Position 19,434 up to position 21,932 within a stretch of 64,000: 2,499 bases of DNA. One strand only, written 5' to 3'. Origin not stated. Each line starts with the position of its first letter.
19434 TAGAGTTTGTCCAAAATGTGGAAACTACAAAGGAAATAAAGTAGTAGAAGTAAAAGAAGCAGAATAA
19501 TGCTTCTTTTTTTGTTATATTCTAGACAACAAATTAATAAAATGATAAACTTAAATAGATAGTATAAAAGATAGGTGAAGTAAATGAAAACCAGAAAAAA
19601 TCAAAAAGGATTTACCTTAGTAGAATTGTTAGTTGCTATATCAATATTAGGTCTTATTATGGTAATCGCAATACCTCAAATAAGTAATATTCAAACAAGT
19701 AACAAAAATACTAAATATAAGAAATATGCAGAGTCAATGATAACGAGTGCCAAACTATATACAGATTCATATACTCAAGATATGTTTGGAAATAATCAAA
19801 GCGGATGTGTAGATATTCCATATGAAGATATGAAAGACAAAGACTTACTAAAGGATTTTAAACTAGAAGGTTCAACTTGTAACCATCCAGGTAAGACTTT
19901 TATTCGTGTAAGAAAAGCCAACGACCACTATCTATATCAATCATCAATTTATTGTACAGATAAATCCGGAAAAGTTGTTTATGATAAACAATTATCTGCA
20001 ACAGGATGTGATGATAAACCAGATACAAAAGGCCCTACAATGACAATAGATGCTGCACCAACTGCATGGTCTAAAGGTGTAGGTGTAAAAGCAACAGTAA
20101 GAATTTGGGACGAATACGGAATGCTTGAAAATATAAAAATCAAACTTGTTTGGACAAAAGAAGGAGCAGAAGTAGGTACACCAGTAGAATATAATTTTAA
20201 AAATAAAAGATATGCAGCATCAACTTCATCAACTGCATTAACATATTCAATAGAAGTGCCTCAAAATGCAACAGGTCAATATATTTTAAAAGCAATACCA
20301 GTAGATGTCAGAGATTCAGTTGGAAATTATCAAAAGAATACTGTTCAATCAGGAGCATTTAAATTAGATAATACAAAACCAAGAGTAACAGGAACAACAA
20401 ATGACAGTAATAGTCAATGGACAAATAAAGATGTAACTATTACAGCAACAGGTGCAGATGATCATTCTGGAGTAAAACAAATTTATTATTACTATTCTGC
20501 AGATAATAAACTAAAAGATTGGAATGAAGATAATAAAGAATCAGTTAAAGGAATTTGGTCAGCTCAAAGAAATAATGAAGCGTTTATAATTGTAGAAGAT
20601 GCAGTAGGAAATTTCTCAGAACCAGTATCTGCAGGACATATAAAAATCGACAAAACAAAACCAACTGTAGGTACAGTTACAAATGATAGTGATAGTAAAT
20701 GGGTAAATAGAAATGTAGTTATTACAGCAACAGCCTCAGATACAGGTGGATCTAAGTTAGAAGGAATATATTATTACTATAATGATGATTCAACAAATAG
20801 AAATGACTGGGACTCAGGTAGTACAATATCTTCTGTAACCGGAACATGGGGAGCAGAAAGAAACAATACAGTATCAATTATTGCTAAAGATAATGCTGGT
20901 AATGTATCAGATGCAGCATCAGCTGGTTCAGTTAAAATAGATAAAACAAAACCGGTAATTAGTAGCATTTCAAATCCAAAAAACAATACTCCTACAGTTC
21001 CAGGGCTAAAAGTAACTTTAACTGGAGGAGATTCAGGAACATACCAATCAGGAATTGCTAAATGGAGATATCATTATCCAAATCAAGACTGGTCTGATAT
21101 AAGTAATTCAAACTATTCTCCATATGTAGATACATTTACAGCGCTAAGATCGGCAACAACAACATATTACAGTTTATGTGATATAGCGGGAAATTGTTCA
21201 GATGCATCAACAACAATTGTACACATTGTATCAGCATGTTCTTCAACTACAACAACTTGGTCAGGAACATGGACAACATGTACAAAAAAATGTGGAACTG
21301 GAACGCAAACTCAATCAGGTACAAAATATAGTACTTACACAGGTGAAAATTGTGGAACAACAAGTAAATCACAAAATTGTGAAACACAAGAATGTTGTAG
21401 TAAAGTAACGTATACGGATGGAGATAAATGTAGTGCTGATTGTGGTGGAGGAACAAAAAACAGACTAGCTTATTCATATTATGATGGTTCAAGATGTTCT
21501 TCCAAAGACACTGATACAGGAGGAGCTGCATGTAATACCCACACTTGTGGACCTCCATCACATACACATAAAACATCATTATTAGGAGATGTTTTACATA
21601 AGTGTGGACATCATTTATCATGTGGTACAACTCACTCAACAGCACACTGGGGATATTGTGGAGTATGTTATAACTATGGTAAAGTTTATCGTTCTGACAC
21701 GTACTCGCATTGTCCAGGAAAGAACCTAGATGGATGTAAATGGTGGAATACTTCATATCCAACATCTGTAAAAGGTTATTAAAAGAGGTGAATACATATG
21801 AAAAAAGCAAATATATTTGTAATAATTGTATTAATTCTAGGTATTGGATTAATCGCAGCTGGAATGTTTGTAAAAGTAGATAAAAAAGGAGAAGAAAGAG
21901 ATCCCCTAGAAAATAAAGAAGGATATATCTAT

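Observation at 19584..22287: Giant ComGC-type type IV pilin-like protein followed by a small membrane-anchored partner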

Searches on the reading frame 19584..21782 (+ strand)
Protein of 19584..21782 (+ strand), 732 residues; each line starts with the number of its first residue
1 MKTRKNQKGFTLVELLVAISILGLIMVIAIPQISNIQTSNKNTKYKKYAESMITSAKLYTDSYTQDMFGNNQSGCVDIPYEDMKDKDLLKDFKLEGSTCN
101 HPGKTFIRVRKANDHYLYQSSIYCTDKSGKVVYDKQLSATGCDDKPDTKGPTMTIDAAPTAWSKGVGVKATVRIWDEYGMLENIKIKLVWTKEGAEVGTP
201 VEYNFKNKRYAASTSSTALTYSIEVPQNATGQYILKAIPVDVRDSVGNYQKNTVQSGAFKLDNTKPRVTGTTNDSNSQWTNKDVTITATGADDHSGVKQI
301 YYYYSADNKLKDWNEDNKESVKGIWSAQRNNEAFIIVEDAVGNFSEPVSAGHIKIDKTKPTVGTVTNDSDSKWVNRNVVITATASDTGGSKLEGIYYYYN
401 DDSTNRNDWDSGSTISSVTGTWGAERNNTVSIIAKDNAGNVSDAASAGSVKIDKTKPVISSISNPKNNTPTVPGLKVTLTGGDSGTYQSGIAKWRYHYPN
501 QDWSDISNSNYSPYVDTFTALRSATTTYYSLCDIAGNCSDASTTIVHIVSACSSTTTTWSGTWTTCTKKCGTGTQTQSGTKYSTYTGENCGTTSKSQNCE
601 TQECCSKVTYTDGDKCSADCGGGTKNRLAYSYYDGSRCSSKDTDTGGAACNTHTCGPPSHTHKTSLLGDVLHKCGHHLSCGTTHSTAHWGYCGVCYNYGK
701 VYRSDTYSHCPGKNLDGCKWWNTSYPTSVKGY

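Call 3: search_protein_families(library=pfam, proteins=[window:19584-21782:+], max_evalue=0.1)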
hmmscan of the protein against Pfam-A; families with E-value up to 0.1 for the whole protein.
window:19584-21782:+ (732 aa): 3 families
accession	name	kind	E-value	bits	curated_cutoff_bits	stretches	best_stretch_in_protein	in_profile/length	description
PF07963.17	N_methyl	-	7.4e-10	38.4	21.2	1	4-30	1-27/27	Prokaryotic N-terminal methylation motif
PF19028.6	TSP1_spondin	-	0.0029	18.3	41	1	557-604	4-52/52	Spondin-like TSP1 domain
PF00749.27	tRNA-synt_1c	-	0.04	13.3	23.4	1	35-111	71-150/314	tRNA synthetases class I (E and Q), catalytic domain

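Call 4: search_protein_families(library=ncbifam, proteins=[window:19584-21782:+], max_evalue=0.1)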
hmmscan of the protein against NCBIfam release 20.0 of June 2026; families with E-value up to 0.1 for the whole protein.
window:19584-21782:+ (732 aa): 20 families
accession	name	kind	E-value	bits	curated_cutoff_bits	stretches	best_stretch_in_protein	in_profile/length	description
NF041013.1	T4P_ComGE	equivalog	2e-09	37.4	49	1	5-48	1-44/83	competence type IV pilus minor pilin ComGE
TIGR02532.1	IV_pilin_GFxxxE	domain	2.7e-07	30.1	16.3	1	7-30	1-24/24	prepilin-type N-terminal cleavage/methylation domain-containing protein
NF047446.1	barrel_OmpL47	domain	3.1e-06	27.6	40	2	373-447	1-64/68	OmpL47-type beta-barrel domain-containing protein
TIGR01710.1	typeII_sec_gspG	equivalog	1.1e-05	25.5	88.85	1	8-49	1-42/134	type II secretion system major pseudopilin GspG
NF040999.1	pilin_ComGC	equivalog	1.2e-05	25.5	75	1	7-59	1-53/84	competence type IV pilus major pilin ComGC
NF041775.1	typeIV_PilA_Myxo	equivalog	1.6e-05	25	400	1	7-59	10-62/214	type IV pilin protein PilA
NF007862.0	PRK10574.1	equivalog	0.0001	22.5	138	1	5-34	2-31/145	prepilin peptidase-dependent pilin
TIGR02599.1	TIGR02599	subfamily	0.00039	19.8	256.5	1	9-45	1-37/361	Verru_Chthon cassette protein C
NF041002.1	pilin_ComGF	equivalog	0.00058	20.1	80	1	7-55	1-49/139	competence type IV pilus minor pilin ComGF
TIGR01711.1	gspJ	equivalog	0.0011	18.8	64.85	1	8-47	1-40/192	type II secretion system minor pseudopilin GspJ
TIGR02596.1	TIGR02596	subfamily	0.0015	18.6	70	1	10-42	1-33/196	Verru_Chthon cassette protein D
TIGR01707.1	gspI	equivalog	0.0017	18.8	44.35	1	9-58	1-49/101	type II secretion system minor pseudopilin GspI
NF007800.0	PRK10506.1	equivalog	0.003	17.4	158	1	3-40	4-41/163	prepilin peptidase-dependent protein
NF038303.1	EPS_HpsB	equivalog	0.005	16.8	150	1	7-141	2-119/211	hormogonium polysaccharide secretion pseudopilin HpsB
NF038304.1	EPS_HpsC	equivalog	0.007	16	200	1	2-59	15-72/318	hormogonium polysaccharide secretion pseudopilin HpsC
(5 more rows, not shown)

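Call 9: find_homologous_proteins(query=window:19584-21782:+)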
Query window:19584-21782:+ (732 aa): 363 proteins with E <= 0.001 among 8000 candidates; the best 120 are listed.
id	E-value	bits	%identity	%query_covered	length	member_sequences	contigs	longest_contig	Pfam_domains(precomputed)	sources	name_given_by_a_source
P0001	0.0e+0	1560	93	100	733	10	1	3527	PF07963.18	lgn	-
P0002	0.0e+0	1521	89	100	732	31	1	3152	PF07963.18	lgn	-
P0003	4.4e-228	777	58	84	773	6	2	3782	PF07963.18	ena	-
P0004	5.2e-225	767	55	90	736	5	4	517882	PF00090.26,PF07963.18,PF19028.7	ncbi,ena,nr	ncbi:MAG: prepilin-type N-terminal cleavage/methylation domain-containing protein [Bacilli bacterium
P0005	2.6e-218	745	57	83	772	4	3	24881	PF07963.18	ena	-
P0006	2.4e-204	699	46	74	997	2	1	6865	PF07963.18,PF24893.1,PF19030.7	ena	-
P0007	4.1e-192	659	48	99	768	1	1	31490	PF00090.26,PF07963.18,PF19028.7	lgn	-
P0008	3.5e-185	636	46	97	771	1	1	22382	PF07963.18,PF19028.7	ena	-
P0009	4.7e-183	629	47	98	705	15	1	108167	PF07963.18,PF24893.1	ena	-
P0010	1.2e-179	617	46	99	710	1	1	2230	PF07963.18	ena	-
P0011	7.1e-177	608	46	100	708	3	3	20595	PF07963.18,PF24893.1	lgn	-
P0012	1.0e-172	594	53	62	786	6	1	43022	PF07963.18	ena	-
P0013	5.0e-170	586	53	61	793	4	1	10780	PF07963.18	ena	-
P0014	6.0e-170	585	49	84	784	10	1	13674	PF07963.18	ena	-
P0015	4.2e-167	576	49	84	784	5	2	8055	PF07963.18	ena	-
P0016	6.5e-160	552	42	98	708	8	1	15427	PF07963.18,PF19028.7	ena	-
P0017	2.9e-148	514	50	51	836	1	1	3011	PF07963.18,PF19028.7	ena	-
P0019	5.6e-138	480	45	74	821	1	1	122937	PF07963.18,PF19028.7,PF19030.7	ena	-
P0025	1.6e-126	442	39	94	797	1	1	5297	PF00090.26,PF07963.18,PF19028.7,PF19035.7,PF19030.7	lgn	-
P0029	8.4e-123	429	39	89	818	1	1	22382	PF07963.18,PF19028.7,PF19030.7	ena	-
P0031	1.6e-121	425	57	41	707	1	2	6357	PF00090.26,PF07963.18,PF19028.7,PF19035.7,PF19030.7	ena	-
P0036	2.6e-117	411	49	62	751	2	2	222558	PF07963.18,PF13750.13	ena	-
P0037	1.3e-114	402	33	89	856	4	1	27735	PF07963.18,PF19028.7,PF19030.7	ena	-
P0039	2.2e-111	392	49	54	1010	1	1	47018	PF00090.26,PF07963.18,PF19028.7,PF24893.1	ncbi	-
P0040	1.0e-108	383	40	82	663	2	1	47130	PF00090.26,PF07963.18,PF19028.7,PF19030.7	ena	-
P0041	1.1e-107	379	36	61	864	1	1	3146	PF07963.18,PF19028.7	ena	-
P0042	3.6e-107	378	59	41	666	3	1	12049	PF07963.18,PF19028.7,PF19030.7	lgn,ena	-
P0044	1.8e-105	372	51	41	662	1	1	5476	PF00090.26,PF07963.18,PF19028.7,PF19030.7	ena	-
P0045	1.9e-105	372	46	61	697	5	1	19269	PF00090.26,PF07963.18,PF19028.7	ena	-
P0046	7.4e-103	363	44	60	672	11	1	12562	PF00090.26,PF07963.18,PF19028.7,PF19030.7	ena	-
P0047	3.7e-102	361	44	57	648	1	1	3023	PF00090.26,PF07963.18,PF19028.7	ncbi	-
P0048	8.0e-102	360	40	62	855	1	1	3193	PF00090.26,PF07963.18,PF19028.7,PF19030.7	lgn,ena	-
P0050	2.5e-101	358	37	89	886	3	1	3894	PF00090.26,PF07963.18,PF19028.7,PF19035.7,PF19030.7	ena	-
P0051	3.2e-101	358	38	81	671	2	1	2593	PF00090.26,PF07963.18,PF19028.7,PF19030.7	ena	-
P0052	4.3e-97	344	42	62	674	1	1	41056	PF19028.7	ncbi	-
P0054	4.6e-92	328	35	89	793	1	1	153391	PF07963.18,PF19030.7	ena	-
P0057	1.2e-90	323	35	89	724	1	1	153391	PF00090.26,PF07963.18,PF19028.7,PF19035.7,PF19030.7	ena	-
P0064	2.2e-85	306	37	83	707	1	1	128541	PF07963.18,PF19028.7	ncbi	-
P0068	2.5e-83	299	34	89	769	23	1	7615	PF00090.26,PF07963.18,PF19028.7,PF19035.7,PF19030.7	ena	-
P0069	9.8e-82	294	36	89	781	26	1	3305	PF00090.26,PF07963.18,PF19028.7,PF19035.7,PF19030.7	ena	-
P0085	2.4e-69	253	37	62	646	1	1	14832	PF00090.26,PF07963.18,PF19030.7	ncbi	-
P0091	1.2e-64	237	32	73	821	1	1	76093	PF07963.18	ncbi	-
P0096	1.0e-58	218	32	41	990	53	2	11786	PF00090.26,PF07963.18,PF19028.7,PF19035.7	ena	-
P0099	3.2e-57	213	33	41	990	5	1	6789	PF00090.26,PF07963.18,PF19028.7,PF19035.7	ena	-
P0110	1.3e-50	191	34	36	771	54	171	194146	PF07963.18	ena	-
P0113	2.2e-48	183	34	39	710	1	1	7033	PF00090.26,PF07963.18,PF19028.7,PF19030.7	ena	-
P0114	3.9e-48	183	32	76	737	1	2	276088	PF07963.18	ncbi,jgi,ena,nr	ncbi:MAG: type II secretion system protein [Firmicutes bacterium]|nr:type II secretion system protei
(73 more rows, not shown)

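Call 17: find_encoding_contigs(protein=window:19584-21782:+, flank=10000, max_places=4)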
Protein window:19584-21782:+ (732 aa): 9 contigs read that carry it; 3 places shown.
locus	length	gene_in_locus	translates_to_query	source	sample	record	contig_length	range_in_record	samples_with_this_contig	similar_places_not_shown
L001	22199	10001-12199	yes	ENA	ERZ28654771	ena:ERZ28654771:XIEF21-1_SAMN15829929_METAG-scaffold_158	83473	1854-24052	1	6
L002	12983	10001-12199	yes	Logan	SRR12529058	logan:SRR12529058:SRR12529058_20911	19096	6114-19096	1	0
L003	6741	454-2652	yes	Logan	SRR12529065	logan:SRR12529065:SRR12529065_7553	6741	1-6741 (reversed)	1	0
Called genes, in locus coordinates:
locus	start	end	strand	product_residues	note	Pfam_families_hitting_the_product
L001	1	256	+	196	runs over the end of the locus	-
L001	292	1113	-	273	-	PF00198:2-oxoacid_dh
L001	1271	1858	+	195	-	PF06941:NT5C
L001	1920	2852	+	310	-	PF11899:DUF3419 (faint), PF01739:CheR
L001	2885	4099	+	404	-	PF00890:FAD_binding_2 (faint), PF01134:GIDA (faint), PF01266:DAO (faint), PF03486:HI0933_like, PF07992:Pyr_redox_2 (faint), PF13454:NAD_binding_9 (weak), PF13738:Pyr_redox_3, PF22780:HI0933_like_1st, +1 more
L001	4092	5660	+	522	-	PF28550:DUF8436, PF01266:DAO (faint), PF01494:FAD_binding_3 (weak), PF03486:HI0933_like, PF07992:Pyr_redox_2 (weak), PF13450:NAD_binding_8 (faint), PF13738:Pyr_redox_3 (faint), PF21688:FAD-depend_C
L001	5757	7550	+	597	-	PF01476:LysM (faint), PF01183:Glyco_hydro_25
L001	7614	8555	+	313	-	PF03690:MYG1_exonuc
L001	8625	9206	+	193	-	-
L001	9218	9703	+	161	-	PF02620:YceD (faint)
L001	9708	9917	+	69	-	PF01783:Ribosomal_L32p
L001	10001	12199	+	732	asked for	PF07963:N_methyl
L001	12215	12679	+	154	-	-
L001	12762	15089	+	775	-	PF12705:PDDEXK_1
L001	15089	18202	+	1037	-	PF00580:UvrD-helicase, PF01443:Viral_helicase1 (faint), PF13245:AAA_19, PF13361:UvrD_C, PF13538:UvrD_C_2 (faint), PF12705:PDDEXK_1 (weak)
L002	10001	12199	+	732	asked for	PF07963:N_methyl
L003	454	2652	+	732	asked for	PF07963:N_methyl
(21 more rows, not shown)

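Call 18: find_encoding_contigs(protein=P0004, flank=10000, max_places=3)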
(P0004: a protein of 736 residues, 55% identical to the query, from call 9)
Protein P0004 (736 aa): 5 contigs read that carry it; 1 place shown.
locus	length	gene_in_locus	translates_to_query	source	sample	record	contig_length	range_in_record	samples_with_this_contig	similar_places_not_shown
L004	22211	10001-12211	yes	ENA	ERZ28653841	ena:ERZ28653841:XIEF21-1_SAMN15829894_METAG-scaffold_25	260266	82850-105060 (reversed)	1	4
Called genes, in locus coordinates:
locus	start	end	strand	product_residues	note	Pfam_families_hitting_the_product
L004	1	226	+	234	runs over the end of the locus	-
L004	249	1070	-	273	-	PF00198:2-oxoacid_dh (weak)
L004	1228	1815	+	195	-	PF06941:NT5C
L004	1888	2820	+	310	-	PF11899:DUF3419 (weak)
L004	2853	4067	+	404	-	PF00890:FAD_binding_2 (faint), PF01266:DAO (faint), PF03486:HI0933_like, PF07992:Pyr_redox_2, PF13450:NAD_binding_8 (faint), PF13738:Pyr_redox_3 (weak), PF22780:HI0933_like_1st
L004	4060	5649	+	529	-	PF28550:DUF8436, PF01266:DAO (faint), PF01494:FAD_binding_3 (weak), PF03486:HI0933_like, PF07992:Pyr_redox_2 (faint), PF13450:NAD_binding_8 (faint), PF13738:Pyr_redox_3 (faint), PF21688:FAD-depend_C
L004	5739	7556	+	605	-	PF01476:LysM (faint), PF01183:Glyco_hydro_25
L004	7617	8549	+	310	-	PF03690:MYG1_exonuc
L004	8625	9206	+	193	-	-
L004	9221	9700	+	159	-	PF02620:YceD (faint)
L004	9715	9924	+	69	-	PF01783:Ribosomal_L32p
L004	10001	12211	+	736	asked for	PF07963:N_methyl, PF00090:TSP_1 (weak), PF19028:TSP1_spondin (faint)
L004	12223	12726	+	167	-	-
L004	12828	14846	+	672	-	PF07963:N_methyl, PF19028:TSP1_spondin (faint), PF00090:TSP_1 (faint), PF19030:TSP1_ADAMTS (weak)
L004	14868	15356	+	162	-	-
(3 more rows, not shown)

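Call 20: find_related_loci(query=window:19584-21782:+, collection=genome_contigs, flank=10000)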
Query window:19584-21782:+ (732 aa) in genome_contigs; peptide patterns used: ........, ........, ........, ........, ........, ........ (x = any residue, [..] = any of these).
24 stretches matched a pattern; 4 encode a relative of the query (tblastn E <= 1e-3); 3 distinct loci.
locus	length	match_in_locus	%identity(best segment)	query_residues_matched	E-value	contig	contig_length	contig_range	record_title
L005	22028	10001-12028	55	1-662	0e+0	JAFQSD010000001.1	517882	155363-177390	MAG: Bacilli bacterium isolate RGIG2101 Goat_Colon-3__c54032, whole genome shotgun sequence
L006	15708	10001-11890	50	6-618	0e+0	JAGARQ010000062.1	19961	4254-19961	MAG: Bacilli bacterium isolate RGIG8711 Water_deer_Colon-3__c530217, whole genome shotgun sequence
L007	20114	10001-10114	45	1-38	1e-5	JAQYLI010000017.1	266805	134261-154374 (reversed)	MAG: Oscillospiraceae bacterium isolate SUG2049 k141_42768, whole genome shotgun sequence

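Call 26: find_encoding_contigs(protein=P0114, flank=10000, max_places=2)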
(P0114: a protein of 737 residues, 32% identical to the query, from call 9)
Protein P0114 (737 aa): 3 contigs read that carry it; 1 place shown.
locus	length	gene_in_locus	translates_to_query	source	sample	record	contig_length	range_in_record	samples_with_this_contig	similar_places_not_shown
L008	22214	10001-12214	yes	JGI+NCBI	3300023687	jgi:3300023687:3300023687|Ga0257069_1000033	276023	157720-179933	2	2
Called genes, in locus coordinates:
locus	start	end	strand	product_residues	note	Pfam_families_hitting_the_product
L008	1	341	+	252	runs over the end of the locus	PF02535:Zip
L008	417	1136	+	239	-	PF06541:ABC_trans_CmpB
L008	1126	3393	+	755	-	PF07963:N_methyl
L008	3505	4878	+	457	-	PF02878:PGM_PMM_I, PF02879:PGM_PMM_II, PF02880:PGM_PMM_III, PF00408:PGM_PMM_IV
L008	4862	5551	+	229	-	PF11667:DUF3267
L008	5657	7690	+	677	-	PF09848:SLFN-g3_helicase (faint), PF00270:DEAD (faint), PF00580:UvrD-helicase, PF02562:PhoH (faint), PF13245:AAA_19, PF01443:Viral_helicase1 (faint), PF13361:UvrD_C (weak), PF13538:UvrD_C_2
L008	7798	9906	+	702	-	PF07963:N_methyl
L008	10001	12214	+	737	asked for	PF07963:N_methyl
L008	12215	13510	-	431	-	PF01943:Polysacc_synt, PF13440:Polysacc_synt_3, PF03023:MurJ (weak), PF01554:MatE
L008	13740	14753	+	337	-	-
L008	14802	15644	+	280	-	PF02578:Cu-oxidase_4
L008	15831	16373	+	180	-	PF05198:IF3_N, PF00707:IF3_C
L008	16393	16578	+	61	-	PF01632:Ribosomal_L35p (weak)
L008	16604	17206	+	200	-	PF00453:Ribosomal_L20, PF02037:SAP (weak), PF07498:Rho_N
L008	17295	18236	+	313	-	PF00318:Ribosomal_S2, PF07498:Rho_N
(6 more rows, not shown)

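Call 27: find_encoding_contigs(protein=P0110, flank=10000, max_places=2)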
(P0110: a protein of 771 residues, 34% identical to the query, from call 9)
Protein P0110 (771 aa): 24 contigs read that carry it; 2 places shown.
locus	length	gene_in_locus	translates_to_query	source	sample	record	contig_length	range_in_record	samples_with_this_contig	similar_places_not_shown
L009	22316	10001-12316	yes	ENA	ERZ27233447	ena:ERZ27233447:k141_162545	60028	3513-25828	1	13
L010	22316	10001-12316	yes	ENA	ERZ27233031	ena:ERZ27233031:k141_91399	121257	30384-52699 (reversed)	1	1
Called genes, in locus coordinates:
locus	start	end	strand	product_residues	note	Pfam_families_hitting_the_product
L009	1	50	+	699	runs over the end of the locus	PF02534:T4SS-DNA_transf, PF10412:TrwB_AAD_bind, PF12696:TraG-D_C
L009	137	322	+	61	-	-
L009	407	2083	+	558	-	PF00239:Resolvase, PF07508:Recombinase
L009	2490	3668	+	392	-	PF13240:Zn_Ribbon_1 (weak), PF18936:DUF5684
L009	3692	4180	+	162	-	-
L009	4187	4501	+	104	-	-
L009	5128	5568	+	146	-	PF00293:NUDIX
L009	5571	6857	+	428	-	PF02403:Seryl_tRNA_N, PF00587:tRNA-synt_2b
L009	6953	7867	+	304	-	-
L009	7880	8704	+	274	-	PF04536:TPM_phosphatase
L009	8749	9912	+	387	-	PF13421:Band_7_1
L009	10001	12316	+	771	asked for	PF07963:N_methyl (weak)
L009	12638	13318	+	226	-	-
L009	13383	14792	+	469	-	PF00919:UPF0004, PF04055:Radical_SAM, PF01938:TRAM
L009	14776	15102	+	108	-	PF06133:Com_YlbF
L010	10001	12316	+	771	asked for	PF07963:N_methyl (weak)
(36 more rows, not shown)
